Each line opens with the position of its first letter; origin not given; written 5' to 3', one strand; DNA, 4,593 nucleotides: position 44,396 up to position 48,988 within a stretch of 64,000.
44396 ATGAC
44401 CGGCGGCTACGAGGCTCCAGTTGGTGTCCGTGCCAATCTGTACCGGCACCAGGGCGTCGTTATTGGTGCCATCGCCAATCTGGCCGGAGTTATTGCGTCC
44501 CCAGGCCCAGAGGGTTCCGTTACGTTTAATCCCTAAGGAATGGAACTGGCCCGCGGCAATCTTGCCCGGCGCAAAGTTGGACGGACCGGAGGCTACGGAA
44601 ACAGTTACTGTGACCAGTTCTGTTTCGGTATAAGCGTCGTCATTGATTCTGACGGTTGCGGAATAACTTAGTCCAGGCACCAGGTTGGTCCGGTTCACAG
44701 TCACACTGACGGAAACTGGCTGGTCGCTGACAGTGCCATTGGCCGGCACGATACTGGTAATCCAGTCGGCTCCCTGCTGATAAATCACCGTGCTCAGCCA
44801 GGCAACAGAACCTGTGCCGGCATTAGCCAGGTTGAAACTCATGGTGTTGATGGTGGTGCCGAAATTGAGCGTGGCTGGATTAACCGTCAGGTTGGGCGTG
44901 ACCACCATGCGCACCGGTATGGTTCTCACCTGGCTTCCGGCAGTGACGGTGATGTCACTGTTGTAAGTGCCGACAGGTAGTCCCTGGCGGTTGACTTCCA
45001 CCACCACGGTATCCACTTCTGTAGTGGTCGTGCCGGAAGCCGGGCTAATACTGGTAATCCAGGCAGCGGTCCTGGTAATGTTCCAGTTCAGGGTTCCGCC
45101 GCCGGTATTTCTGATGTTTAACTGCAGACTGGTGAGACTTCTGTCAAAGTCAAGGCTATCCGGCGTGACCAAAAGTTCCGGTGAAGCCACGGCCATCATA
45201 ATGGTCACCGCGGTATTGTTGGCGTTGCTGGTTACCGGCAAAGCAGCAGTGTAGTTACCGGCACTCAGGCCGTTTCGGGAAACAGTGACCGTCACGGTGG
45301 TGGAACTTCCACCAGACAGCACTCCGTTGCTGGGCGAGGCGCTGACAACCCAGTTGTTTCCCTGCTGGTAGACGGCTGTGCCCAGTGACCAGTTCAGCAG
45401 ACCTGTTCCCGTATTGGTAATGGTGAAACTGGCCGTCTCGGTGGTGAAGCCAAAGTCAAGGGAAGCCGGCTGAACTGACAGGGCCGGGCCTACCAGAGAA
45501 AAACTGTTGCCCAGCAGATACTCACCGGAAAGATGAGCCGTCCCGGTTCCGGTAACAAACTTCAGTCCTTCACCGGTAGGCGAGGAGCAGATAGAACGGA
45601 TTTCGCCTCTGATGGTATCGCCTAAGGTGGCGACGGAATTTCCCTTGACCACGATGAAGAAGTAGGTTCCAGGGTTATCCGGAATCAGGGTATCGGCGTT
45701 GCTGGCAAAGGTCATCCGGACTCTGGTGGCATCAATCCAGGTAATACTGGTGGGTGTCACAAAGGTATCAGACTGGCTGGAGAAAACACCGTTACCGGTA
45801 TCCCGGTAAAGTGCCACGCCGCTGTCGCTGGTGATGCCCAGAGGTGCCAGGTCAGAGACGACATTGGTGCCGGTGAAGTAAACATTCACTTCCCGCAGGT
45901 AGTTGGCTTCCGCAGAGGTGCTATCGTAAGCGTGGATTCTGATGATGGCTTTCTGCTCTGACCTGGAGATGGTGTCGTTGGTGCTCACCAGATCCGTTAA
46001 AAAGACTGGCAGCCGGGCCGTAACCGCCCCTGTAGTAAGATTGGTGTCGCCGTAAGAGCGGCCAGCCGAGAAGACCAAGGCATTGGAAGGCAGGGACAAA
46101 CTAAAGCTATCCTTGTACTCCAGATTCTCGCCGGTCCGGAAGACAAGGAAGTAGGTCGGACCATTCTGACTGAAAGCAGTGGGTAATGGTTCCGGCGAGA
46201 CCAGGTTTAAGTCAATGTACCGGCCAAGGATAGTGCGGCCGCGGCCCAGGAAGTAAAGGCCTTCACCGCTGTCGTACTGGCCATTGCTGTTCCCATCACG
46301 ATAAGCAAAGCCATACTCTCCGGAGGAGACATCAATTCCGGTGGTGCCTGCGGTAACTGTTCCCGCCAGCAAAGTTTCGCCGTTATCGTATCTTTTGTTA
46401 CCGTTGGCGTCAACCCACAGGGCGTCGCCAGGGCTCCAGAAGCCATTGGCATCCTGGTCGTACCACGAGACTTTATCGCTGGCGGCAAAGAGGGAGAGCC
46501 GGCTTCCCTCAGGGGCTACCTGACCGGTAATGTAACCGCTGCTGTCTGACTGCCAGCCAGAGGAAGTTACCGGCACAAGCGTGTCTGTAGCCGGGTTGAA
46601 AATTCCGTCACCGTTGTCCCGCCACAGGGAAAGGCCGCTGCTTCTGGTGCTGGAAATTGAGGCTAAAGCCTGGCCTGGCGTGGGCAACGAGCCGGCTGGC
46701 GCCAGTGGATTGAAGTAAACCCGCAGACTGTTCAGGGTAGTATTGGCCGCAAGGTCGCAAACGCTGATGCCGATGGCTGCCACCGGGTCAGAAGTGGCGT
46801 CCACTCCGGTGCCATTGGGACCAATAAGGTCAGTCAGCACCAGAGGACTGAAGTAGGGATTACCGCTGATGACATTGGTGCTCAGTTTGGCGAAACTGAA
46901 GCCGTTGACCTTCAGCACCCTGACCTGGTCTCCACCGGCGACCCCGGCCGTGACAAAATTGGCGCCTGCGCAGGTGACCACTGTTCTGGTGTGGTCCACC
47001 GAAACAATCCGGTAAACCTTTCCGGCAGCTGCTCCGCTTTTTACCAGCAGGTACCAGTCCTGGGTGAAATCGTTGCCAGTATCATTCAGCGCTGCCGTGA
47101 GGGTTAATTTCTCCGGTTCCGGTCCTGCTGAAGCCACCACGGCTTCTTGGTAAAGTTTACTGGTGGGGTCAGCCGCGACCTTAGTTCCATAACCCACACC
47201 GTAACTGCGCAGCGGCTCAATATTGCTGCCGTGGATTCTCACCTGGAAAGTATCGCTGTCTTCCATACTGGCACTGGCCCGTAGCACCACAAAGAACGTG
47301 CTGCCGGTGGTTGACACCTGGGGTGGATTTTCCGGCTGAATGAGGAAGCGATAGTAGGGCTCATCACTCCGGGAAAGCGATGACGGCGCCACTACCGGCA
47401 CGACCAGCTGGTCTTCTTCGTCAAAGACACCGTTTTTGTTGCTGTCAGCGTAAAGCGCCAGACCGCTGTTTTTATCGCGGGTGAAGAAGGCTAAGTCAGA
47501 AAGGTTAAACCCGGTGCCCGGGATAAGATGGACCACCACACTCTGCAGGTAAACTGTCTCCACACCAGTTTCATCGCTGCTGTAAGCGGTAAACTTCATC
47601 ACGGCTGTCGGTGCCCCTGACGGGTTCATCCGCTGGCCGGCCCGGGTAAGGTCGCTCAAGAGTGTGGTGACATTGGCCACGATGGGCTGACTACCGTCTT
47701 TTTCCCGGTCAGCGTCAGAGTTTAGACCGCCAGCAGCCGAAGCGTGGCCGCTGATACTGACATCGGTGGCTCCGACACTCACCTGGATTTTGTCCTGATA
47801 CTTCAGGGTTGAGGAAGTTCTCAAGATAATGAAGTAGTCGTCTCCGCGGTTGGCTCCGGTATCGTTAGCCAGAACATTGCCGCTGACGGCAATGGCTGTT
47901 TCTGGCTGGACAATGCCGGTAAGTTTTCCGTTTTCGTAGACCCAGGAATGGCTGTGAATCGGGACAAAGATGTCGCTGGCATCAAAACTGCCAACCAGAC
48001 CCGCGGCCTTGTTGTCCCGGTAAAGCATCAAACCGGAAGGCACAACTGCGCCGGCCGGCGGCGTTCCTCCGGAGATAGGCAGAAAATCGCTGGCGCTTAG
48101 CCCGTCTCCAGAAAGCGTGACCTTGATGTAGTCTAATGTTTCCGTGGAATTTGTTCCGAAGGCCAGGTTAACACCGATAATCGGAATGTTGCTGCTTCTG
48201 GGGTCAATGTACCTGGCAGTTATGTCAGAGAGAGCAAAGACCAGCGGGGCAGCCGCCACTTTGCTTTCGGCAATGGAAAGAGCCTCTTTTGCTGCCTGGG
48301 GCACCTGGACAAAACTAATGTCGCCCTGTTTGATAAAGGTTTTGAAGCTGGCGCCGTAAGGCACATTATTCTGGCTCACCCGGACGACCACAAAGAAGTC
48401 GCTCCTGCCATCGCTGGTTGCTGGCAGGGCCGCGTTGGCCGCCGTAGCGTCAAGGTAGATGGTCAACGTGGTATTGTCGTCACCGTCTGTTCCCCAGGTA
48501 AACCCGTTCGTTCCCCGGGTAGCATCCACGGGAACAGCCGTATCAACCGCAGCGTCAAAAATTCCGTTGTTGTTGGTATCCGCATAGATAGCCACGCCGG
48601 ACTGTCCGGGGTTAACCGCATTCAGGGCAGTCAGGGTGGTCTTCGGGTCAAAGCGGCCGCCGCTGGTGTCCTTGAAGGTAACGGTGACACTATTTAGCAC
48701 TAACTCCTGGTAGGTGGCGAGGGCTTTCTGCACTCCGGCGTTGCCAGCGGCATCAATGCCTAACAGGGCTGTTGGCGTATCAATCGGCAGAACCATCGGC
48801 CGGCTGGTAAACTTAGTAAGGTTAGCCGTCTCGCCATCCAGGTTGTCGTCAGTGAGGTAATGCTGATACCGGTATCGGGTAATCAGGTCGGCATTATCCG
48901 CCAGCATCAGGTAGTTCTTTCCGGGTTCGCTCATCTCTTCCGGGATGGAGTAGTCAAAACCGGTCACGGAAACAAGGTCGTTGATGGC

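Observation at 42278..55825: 4515-aa single-ORF protein with an internal ~900-aa segmental duplication and a BACON, RCC1 and dockerin C-terminal region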

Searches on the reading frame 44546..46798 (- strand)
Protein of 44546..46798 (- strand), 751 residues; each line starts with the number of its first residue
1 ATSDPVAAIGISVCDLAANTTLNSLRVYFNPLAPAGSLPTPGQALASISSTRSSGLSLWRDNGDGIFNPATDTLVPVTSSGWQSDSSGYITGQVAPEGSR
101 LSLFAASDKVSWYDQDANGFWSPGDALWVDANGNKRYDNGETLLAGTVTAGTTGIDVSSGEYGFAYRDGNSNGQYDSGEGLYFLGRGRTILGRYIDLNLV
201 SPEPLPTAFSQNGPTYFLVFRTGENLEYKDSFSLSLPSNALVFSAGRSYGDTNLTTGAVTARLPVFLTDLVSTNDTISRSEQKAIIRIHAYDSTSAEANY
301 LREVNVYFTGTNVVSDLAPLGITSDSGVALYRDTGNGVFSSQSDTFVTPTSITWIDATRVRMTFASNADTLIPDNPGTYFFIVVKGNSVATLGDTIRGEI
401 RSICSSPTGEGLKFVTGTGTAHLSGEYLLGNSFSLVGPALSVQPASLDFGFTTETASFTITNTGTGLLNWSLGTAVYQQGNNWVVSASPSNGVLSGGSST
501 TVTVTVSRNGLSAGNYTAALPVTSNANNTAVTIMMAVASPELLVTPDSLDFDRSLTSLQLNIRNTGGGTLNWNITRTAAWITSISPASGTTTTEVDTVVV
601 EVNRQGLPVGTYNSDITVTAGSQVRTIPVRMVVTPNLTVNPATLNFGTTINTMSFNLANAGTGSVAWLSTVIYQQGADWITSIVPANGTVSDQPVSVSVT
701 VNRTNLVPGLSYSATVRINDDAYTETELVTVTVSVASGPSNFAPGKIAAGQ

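Call 41: find_homologous_proteins(query=window:44546-46798:-, max_evalue=0.00001)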
Query window:44546-46798:- (751 aa): 4 proteins with E <= 0.00001 among 8000 candidates.
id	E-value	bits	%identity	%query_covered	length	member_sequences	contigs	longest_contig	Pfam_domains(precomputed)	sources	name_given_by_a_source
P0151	9.5e-76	274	100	16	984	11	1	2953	PF20009.5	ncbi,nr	ncbi:MAG TPA: hypothetical protein PKW42_05680, partial [bacterium]|nr:hypothetical protein [bacteri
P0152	4.8e-26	109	33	40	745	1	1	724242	PF19190.7,PF22076.3,PF00041.28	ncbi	-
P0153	1.8e-23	101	30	38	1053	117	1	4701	PF19190.7,PF13715.13,PF16974.12,PF25059.2,PF22076.3,PF03781.23,PF13620.13,PF00041.28,PF16656.12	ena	-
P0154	6.2e-6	43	30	39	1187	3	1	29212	PF19190.7,PF22076.3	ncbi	-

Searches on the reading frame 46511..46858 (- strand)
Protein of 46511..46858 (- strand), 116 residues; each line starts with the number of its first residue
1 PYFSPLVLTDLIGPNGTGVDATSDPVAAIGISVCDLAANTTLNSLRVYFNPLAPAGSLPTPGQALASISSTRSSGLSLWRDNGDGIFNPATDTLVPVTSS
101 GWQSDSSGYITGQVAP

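Call 101: search_protein_families(library=pfam, proteins=[window:46511-46858:-], max_evalue=1)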
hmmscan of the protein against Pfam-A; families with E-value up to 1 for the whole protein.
window:46511-46858:- (116 aa): 1 family
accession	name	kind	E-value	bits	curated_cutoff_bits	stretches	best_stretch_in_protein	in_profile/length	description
PF13517.12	FG-GAP_3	-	0.085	13.9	26.9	1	72-102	14-44/61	FG-GAP-like repeat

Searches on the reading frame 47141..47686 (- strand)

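Call 101: search_protein_families(library=pfam, proteins=[window:47141-47686:-], max_evalue=1)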
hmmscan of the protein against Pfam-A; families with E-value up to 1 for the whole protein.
window:47141-47686:- (182 aa): 1 family
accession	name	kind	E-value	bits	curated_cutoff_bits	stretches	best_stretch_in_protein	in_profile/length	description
PF20009.4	GEVED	-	0.12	13.7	24.4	1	76-99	2-26/78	GEVED domain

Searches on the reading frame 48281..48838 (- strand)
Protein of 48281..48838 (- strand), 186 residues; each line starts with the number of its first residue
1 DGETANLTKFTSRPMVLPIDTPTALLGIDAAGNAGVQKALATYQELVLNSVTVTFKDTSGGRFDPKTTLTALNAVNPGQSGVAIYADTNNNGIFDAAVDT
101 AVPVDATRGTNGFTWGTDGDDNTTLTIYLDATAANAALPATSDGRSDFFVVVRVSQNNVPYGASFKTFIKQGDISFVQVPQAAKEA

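Call 101: search_protein_families(library=pfam, proteins=[window:48281-48838:-], max_evalue=1)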
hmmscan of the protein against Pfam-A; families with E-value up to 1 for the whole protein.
window:48281-48838:- (186 aa): 2 families
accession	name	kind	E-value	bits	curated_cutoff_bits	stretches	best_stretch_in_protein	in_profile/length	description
PF20009.4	GEVED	-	0.0042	18.3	24.4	1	82-154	2-51/78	GEVED domain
PF09912.14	DUF2141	-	0.06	13.7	24.4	1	68-97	44-73/112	Uncharacterized protein conserved in bacteria (DUF2141)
